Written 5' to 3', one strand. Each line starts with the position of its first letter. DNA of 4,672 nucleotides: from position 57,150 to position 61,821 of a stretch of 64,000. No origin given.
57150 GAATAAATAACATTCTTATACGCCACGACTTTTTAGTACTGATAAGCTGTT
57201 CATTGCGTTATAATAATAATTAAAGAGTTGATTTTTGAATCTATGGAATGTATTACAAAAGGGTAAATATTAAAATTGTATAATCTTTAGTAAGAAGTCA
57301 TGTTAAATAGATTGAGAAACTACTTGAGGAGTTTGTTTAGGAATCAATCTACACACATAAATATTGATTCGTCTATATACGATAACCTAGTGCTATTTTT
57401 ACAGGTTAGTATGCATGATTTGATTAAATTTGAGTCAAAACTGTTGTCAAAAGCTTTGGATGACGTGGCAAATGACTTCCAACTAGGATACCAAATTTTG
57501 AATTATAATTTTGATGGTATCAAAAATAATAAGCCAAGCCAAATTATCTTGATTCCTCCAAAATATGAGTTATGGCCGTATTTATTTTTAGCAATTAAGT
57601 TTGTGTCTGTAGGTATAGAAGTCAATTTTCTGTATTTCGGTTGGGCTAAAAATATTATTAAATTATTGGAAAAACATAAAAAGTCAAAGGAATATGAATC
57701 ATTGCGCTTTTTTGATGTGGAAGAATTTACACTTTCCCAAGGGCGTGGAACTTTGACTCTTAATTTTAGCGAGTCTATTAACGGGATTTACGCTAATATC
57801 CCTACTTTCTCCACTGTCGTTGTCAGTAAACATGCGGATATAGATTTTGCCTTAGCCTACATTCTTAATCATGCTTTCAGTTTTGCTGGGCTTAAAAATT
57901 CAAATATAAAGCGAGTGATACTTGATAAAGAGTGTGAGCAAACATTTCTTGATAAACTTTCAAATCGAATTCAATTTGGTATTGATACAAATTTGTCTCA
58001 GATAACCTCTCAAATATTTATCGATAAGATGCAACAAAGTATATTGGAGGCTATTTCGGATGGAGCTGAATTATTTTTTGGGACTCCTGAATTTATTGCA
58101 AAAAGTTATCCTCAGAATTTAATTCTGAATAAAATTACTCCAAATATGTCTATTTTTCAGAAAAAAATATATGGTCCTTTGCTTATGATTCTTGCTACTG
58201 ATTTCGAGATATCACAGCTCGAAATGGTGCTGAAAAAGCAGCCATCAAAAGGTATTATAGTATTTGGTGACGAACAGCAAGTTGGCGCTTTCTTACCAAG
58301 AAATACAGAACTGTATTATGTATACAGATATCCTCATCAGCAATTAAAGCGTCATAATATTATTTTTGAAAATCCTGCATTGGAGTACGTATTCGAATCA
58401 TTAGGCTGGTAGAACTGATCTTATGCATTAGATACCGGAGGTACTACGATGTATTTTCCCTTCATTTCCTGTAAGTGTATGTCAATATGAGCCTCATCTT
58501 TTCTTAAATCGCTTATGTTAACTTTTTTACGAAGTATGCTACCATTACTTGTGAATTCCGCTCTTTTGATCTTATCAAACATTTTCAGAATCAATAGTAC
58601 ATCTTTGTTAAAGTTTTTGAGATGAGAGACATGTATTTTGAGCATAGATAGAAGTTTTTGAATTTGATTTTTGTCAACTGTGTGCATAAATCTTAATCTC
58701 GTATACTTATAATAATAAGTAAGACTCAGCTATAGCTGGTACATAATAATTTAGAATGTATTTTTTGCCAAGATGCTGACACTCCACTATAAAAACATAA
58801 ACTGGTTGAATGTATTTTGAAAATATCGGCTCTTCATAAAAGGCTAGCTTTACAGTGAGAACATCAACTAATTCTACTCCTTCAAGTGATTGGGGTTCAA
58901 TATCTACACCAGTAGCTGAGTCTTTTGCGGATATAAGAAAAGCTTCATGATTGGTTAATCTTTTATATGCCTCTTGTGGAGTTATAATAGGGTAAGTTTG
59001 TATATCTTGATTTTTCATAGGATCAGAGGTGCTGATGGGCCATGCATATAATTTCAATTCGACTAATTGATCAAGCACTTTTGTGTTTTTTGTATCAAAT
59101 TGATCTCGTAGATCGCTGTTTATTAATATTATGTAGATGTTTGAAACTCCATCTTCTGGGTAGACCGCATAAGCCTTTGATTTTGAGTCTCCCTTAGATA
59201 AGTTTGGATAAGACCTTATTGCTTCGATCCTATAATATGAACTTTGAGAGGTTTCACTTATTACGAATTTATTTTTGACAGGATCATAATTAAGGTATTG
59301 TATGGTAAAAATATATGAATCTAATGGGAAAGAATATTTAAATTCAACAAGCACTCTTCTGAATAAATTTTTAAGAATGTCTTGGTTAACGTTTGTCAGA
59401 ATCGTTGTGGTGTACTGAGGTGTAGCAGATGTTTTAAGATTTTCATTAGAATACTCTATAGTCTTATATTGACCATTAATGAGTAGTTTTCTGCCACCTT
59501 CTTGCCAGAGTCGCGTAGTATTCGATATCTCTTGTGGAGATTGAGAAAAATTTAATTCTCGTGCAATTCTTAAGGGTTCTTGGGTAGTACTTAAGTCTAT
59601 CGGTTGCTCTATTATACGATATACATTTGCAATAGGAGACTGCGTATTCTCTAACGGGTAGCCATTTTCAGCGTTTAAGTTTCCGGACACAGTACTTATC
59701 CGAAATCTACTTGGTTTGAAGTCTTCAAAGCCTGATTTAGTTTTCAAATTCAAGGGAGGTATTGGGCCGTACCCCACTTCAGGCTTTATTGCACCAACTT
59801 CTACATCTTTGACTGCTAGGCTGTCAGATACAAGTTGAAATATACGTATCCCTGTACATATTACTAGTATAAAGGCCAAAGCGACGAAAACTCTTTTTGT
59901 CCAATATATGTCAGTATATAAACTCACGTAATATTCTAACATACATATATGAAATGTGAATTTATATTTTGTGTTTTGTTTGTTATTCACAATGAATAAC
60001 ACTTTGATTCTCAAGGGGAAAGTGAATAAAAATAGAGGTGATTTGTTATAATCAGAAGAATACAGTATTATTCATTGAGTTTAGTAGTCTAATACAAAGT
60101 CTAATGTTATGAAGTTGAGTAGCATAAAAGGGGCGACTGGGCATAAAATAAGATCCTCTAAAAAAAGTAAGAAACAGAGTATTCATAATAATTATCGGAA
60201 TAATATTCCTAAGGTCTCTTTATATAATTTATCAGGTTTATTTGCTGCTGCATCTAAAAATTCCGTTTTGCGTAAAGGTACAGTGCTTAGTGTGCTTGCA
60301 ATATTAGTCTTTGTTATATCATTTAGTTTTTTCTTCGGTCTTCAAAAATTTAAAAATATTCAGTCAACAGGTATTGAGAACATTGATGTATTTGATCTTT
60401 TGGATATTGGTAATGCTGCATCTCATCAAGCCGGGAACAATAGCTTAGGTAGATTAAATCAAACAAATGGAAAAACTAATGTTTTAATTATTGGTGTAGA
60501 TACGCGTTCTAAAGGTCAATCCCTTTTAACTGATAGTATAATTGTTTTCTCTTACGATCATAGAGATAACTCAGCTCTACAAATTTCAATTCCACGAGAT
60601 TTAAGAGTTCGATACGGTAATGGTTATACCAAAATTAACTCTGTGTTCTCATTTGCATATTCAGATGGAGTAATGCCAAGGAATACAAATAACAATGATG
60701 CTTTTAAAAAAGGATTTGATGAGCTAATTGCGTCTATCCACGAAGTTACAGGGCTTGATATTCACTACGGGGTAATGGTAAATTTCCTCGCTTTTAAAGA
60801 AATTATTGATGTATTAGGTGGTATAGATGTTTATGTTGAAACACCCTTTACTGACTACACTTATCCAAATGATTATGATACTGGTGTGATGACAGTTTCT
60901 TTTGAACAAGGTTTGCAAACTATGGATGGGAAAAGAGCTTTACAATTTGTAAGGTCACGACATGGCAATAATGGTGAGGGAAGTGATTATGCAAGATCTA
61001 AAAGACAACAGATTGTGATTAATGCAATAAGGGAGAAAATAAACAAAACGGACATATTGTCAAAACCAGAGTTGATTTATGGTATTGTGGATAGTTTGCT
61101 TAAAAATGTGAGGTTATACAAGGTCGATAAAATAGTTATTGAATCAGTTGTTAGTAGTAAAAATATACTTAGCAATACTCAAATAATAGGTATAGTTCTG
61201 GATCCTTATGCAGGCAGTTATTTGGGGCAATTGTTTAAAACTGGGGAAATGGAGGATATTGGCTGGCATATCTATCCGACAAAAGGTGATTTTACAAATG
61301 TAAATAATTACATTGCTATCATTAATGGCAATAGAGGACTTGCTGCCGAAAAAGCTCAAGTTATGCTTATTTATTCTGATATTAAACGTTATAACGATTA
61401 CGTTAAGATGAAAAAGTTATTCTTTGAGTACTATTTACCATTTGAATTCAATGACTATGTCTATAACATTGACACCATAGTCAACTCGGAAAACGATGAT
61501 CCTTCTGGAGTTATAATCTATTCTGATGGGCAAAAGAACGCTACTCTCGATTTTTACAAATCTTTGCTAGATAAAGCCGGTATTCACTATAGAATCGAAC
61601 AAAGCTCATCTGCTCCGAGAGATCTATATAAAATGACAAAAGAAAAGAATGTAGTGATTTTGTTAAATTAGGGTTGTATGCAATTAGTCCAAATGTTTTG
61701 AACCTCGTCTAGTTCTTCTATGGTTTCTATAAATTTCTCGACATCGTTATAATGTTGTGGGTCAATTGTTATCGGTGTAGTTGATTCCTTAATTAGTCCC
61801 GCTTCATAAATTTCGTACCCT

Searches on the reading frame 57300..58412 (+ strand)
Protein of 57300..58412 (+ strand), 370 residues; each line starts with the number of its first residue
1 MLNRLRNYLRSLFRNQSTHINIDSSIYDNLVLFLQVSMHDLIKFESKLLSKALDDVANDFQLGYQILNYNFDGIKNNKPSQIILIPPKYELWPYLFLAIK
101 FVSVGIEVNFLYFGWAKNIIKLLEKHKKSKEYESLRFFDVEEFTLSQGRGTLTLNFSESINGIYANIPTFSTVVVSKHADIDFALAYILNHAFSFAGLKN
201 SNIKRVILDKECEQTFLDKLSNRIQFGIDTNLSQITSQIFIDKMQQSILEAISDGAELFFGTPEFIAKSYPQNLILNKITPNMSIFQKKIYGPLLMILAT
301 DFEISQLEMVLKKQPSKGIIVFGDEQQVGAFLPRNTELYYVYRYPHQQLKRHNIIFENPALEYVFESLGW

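Call 9: search_protein_families(library=pfam, proteins=[window:57300-58412:+])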
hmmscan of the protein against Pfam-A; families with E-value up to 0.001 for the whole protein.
window:57300-58412:+ (370 aa): 1 family
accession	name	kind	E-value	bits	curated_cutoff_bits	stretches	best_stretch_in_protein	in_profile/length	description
PF00171.27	Aldedh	-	9.5e-13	47.9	23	1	169-301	238-380/461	Aldehyde dehydrogenase family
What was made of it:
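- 57300..58412 (+): Downstream flank: 370-aa protein with a partial aldehyde-dehydrogenase-family match; conserved gene neighbourhood in CPR relatives. Pfam PF00171, E 9.5e-13, partial match (call 9).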

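Call 12: find_encoding_contigs(protein=window:57300-58412:+, flank=10000, max_places=10)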
Protein window:57300-58412:+ (370 aa): 1 contig read that carries it; 1 place shown.
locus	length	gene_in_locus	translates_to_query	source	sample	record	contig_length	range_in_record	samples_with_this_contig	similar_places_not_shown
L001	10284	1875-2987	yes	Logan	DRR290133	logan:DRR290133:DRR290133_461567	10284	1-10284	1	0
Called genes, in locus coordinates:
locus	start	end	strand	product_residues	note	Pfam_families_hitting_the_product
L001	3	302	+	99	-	?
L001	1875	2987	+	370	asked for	PF00171:Aldedh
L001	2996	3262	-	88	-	-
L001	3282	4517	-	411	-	-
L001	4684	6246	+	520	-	PF03816:LytR_cpsA_psr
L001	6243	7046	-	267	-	PF20772:TACO1_YebC_N, PF01709:Transcrip_reg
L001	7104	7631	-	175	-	PF00293:NUDIX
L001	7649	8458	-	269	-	PF00730:HhH-GPD, PF00633:HHH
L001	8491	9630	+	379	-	-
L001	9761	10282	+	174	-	?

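Call 14: find_related_loci(query=window:57300-58412:+, collection=genome_contigs, flank=10000)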
Query window:57300-58412:+ (370 aa) in genome_contigs; peptide patterns used: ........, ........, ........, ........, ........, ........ (x = any residue, [..] = any of these).
73 stretches matched a pattern, but none encodes a relative of the query by tblastn (E <= 1e-3).
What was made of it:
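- Tried and rejected: A genome_contigs scan with the single protein found nothing (call 14).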

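Call 15: find_homologous_proteins(query=window:57300-58412:+)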
Query window:57300-58412:+ (370 aa): 15 proteins with E <= 0.001 among 2114 candidates.
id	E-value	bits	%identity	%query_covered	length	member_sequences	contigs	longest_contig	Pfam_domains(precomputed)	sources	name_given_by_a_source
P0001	2.3e-238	808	99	100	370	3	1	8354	PF00171.28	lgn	-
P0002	1.3e-141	490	61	100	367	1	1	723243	PF00171.28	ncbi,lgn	-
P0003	4.6e-105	370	64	70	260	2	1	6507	PF00171.28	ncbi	-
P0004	4.8e-94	334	45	97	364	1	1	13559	PF00171.28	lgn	-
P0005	4.6e-93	330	43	99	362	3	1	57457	PF00171.28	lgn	-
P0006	9.5e-81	290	42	99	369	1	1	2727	PF00171.28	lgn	-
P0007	1.6e-79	286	41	99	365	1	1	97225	PF00171.28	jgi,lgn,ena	-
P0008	6.3e-78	281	39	98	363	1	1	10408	PF00171.28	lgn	-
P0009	4.4e-74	268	40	92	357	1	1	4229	PF00171.28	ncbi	-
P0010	2.1e-70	256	40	93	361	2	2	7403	PF00171.28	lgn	-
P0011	2.9e-70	255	39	93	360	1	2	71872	PF00171.28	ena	-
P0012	2.9e-67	246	37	100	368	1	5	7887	PF00171.28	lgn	-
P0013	6.5e-66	241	37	94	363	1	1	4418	PF00171.28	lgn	-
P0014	1.3e-49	188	35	85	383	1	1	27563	PF00171.28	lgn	-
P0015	8.8e-4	37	29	37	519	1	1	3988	PF00171.28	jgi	jgi:1-pyrroline-5-carboxylate dehydrogenase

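Call 16: find_encoding_contigs(protein=P0001, flank=10000)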
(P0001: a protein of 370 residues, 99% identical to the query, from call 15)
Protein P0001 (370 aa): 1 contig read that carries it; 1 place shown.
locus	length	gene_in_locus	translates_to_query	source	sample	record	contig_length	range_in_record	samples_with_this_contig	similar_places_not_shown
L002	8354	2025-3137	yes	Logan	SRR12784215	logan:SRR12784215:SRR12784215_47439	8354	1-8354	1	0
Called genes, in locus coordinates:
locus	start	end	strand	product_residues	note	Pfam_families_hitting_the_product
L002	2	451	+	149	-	?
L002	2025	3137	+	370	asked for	PF00171:Aldedh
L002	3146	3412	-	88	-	-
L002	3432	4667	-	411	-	-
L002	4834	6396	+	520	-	PF03816:LytR_cpsA_psr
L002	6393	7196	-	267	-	PF20772:TACO1_YebC_N, PF01709:Transcrip_reg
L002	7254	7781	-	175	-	PF00293:NUDIX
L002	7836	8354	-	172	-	?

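Call 17: find_encoding_contigs(protein=P0002, flank=10000)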
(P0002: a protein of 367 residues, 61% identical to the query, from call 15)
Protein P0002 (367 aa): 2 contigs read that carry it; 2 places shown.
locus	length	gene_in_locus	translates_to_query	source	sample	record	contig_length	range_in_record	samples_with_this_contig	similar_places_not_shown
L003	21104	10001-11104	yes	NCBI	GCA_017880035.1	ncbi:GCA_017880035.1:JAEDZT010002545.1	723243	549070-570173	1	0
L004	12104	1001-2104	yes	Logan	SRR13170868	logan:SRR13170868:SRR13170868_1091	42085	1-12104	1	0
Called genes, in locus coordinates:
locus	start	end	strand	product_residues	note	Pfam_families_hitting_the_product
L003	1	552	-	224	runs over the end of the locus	PF00005:ABC_tran, PF13304:AAA_21 (faint)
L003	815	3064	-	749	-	PF00932:LTD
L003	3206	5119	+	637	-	PF06480:FtsH_ext (weak), PF05496:RuvB_N (weak), PF00004:AAA, PF07728:AAA_5 (weak), PF17862:AAA_lid_3, PF01434:Peptidase_M41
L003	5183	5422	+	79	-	-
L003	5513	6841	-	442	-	PF01336:tRNA_anti-codon, PF00152:tRNA-synt_2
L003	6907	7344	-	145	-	-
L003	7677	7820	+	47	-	-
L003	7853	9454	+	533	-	PF13385:Laminin_G_3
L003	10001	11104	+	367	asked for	PF00171:Aldedh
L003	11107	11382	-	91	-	-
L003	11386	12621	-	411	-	-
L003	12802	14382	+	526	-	PF03816:LytR_cpsA_psr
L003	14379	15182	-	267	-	PF20772:TACO1_YebC_N, PF01709:Transcrip_reg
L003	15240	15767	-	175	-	PF00293:NUDIX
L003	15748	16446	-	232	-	PF00730:HhH-GPD, PF00633:HHH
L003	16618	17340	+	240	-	-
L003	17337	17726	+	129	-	-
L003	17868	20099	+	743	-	PF01935:DUF87, PF12846:AAA_10, PF19044:P-loop_TraG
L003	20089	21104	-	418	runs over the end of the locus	PF07690:MFS_1, PF00083:Sugar_tr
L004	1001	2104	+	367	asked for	PF00171:Aldedh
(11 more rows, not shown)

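Call 18: find_encoding_contigs(protein=P0003, flank=10000)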
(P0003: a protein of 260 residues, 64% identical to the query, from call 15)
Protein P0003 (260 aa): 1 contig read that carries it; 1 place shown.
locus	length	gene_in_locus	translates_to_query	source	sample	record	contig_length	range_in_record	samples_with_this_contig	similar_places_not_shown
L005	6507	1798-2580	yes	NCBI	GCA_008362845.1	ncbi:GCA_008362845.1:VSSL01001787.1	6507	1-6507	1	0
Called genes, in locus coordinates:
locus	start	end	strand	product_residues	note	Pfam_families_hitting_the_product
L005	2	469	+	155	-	?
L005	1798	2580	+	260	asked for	PF00171:Aldedh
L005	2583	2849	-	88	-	-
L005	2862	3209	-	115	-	-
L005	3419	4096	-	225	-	-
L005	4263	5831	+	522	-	PF03816:LytR_cpsA_psr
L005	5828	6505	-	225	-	?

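Call 22: find_encoding_contigs(protein=P0004, flank=10000, max_places=3)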
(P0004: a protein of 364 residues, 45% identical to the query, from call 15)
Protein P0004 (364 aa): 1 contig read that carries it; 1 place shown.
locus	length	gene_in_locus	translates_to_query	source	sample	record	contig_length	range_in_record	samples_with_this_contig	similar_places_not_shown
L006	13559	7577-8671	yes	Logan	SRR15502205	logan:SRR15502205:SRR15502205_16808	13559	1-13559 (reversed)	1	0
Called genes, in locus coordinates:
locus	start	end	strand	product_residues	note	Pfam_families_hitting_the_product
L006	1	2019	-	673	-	?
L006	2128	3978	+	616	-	PF05496:RuvB_N (weak), PF00004:AAA, PF07728:AAA_5 (weak), PF17862:AAA_lid_3, PF01434:Peptidase_M41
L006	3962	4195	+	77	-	-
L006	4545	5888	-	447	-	PF01336:tRNA_anti-codon, PF00152:tRNA-synt_2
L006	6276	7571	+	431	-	PF13385:Laminin_G_3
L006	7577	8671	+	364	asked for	PF00171:Aldedh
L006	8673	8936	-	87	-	-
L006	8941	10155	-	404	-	-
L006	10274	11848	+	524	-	PF03816:LytR_cpsA_psr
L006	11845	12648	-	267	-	PF20772:TACO1_YebC_N, PF01709:Transcrip_reg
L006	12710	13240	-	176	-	PF00293:NUDIX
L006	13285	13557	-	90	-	?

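Call 23: find_encoding_contigs(protein=P0005, flank=10000, max_places=3)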
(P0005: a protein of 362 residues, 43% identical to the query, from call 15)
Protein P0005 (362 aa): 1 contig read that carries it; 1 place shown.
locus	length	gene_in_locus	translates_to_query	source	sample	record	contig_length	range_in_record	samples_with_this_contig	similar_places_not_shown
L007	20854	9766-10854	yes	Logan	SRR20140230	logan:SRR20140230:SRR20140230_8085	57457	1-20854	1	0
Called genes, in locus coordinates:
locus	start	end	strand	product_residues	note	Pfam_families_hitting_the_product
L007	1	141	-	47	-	?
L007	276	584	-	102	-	-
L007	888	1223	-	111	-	-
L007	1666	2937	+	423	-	-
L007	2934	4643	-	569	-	PF23649:FKBP15 (weak), PF08486:SpoIID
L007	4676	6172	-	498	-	-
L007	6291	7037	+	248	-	-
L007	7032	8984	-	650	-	PF17191:RecG_wedge, PF01336:tRNA_anti-codon, PF00270:DEAD, PF04851:ResIII, PF13604:AAA_30 (faint), PF00271:Helicase_C, PF19833:RecG_dom3_C (weak)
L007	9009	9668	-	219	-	PF10502:Peptidase_S26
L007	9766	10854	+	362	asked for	PF00171:Aldedh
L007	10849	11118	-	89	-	-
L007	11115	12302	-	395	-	-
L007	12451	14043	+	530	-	PF03816:LytR_cpsA_psr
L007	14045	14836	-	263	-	PF20772:TACO1_YebC_N, PF01709:Transcrip_reg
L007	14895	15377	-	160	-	PF00293:NUDIX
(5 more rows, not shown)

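Call 24: find_encoding_contigs(protein=P0007, flank=10000, max_places=3)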
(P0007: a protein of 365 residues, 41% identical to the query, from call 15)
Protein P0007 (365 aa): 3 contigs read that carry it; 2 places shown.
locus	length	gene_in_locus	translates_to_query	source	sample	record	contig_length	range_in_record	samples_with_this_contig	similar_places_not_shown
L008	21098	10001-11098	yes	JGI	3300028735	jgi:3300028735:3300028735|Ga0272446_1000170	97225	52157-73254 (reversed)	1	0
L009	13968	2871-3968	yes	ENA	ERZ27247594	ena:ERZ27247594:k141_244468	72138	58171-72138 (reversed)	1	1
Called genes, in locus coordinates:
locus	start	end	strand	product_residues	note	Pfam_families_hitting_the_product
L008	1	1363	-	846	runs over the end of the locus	PF00932:LTD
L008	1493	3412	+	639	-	PF06480:FtsH_ext (faint), PF00004:AAA, PF05496:RuvB_N (weak), PF07728:AAA_5 (weak), PF17862:AAA_lid_3, PF01434:Peptidase_M41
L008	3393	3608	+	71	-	-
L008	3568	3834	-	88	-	-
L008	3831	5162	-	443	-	PF01336:tRNA_anti-codon, PF00152:tRNA-synt_2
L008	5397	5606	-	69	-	-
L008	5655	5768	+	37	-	-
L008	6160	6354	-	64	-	-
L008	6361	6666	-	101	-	PF02325:CCB3_YggT (weak)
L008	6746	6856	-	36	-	-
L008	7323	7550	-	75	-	-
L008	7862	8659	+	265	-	PF18761:Heliorhodopsin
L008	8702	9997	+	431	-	-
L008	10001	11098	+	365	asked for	PF00171:Aldedh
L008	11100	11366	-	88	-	-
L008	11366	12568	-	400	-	-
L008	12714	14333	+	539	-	PF03816:LytR_cpsA_psr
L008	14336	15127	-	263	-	PF20772:TACO1_YebC_N, PF01709:Transcrip_reg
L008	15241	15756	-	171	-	PF00293:NUDIX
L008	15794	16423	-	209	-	PF00730:HhH-GPD, PF00633:HHH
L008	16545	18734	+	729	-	PF01935:DUF87, PF12846:AAA_10, PF19044:P-loop_TraG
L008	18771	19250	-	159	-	PF01510:Amidase_2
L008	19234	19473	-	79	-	-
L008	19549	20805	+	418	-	PF03952:Enolase_N, PF00113:Enolase_C, PF13378:MR_MLE_C, PF07476:MAAL_C (weak)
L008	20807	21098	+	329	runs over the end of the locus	PF12146:Hydrolase_4, PF00561:Abhydrolase_1, PF06821:Ser_hydrolase (faint), PF12697:Abhydrolase_6, PF12695:Abhydrolase_5 (faint)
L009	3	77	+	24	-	?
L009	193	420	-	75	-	-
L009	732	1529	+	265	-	PF18761:Heliorhodopsin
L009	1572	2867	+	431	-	-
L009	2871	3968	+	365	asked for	PF00171:Aldedh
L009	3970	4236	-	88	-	-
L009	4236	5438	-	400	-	-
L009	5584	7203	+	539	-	PF03816:LytR_cpsA_psr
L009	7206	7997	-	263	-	PF20772:TACO1_YebC_N, PF01709:Transcrip_reg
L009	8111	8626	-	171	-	PF00293:NUDIX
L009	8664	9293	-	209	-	PF00730:HhH-GPD, PF00633:HHH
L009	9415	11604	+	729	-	PF01935:DUF87, PF12846:AAA_10, PF19044:P-loop_TraG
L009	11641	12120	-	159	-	PF01510:Amidase_2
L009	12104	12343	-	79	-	-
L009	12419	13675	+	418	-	PF03952:Enolase_N, PF00113:Enolase_C, PF13378:MR_MLE_C, PF07476:MAAL_C (weak)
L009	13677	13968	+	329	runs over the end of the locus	PF12146:Hydrolase_4, PF00561:Abhydrolase_1, PF06821:Ser_hydrolase (faint), PF12697:Abhydrolase_6, PF12695:Abhydrolase_5 (faint)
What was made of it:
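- The neighbourhood is a hotspot of gene gain and loss in relatives: L008 has extra genes, including a heliorhodopsin, between AsnRS and the LamG-type gene (call 24).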

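Call 41: find_related_loci(query=A3, collection=genome_contigs, flank=6000)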
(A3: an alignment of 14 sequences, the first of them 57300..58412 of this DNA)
Query A3 (370 aa) in genome_contigs; peptide patterns used: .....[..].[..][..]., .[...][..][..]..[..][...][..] (x = any residue, [..] = any of these).
219 stretches matched a pattern; 2 encode a relative of the query (tblastn E <= 1e-3); 2 distinct loci.
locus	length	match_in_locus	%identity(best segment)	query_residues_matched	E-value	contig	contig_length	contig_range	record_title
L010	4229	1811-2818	40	29-368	1e-78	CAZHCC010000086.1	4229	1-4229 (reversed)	MAG TPA_asm: uncultured Candidatus Saccharibacteria bacterium isolate binchicken_co186_26 genome assembly, contig: NODE_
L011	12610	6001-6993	37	43-370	8e-62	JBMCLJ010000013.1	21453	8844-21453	MAG: Candidatus Dojkabacteria bacterium isolate D1M03_32 NODE_1266_length_21453_cov_5.050051, whole genome shotgun seque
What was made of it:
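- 57300..58412 (+): Homologues and synteny in calls 15-18, 22-24 and 41.
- Tried and rejected: With an alignment, it found only distant Saccharibacteria and Dojkabacteria loci (call 41).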

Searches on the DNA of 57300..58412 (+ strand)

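Call 57: search_rna_families(sources=[L005, L003], threshold=evalue, max_evalue=1)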
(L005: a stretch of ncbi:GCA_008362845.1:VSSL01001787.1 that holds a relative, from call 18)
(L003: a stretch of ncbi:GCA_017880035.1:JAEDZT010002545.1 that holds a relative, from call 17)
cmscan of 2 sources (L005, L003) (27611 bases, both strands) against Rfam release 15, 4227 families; matches with E-value up to 1: 1.
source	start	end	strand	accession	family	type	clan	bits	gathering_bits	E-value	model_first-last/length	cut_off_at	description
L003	706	779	-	RF00005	tRNA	Gene; tRNA;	CL00001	70.5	29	1e-13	1-71/71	no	tRNA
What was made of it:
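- On Any Rfam 15 RNA family (structured ncRNA, riboswitch, ribozyme, intron, RNase P, tmRNA, SRP, 6S): Nothing is found in the corresponding parts of L003 and L005 (call 57).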

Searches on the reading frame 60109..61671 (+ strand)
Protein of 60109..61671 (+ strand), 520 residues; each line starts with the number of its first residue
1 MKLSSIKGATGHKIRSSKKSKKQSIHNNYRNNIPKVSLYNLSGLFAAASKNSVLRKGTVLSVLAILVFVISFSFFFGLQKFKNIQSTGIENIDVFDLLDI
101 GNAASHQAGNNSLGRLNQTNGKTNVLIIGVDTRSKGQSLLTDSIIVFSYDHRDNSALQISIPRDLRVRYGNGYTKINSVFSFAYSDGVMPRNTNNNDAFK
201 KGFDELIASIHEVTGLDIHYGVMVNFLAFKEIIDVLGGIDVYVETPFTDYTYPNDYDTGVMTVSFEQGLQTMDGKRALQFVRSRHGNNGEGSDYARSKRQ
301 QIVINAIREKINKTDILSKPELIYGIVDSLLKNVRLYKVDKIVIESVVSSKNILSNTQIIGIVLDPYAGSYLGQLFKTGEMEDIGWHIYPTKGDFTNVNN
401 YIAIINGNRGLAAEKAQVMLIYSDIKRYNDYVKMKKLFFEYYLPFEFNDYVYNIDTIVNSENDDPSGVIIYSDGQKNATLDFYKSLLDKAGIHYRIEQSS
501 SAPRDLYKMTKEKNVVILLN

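Call 9: search_protein_families(library=pfam, proteins=[window:60109-61671:+])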
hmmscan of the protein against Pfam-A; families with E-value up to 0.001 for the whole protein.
window:60109-61671:+ (520 aa): 1 family
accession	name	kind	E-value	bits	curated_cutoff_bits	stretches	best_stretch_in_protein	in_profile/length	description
PF03816.19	LytR_cpsA_psr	-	8.1e-33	114.1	24.6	1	141-312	2-149/150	LytR_cpsA_psr family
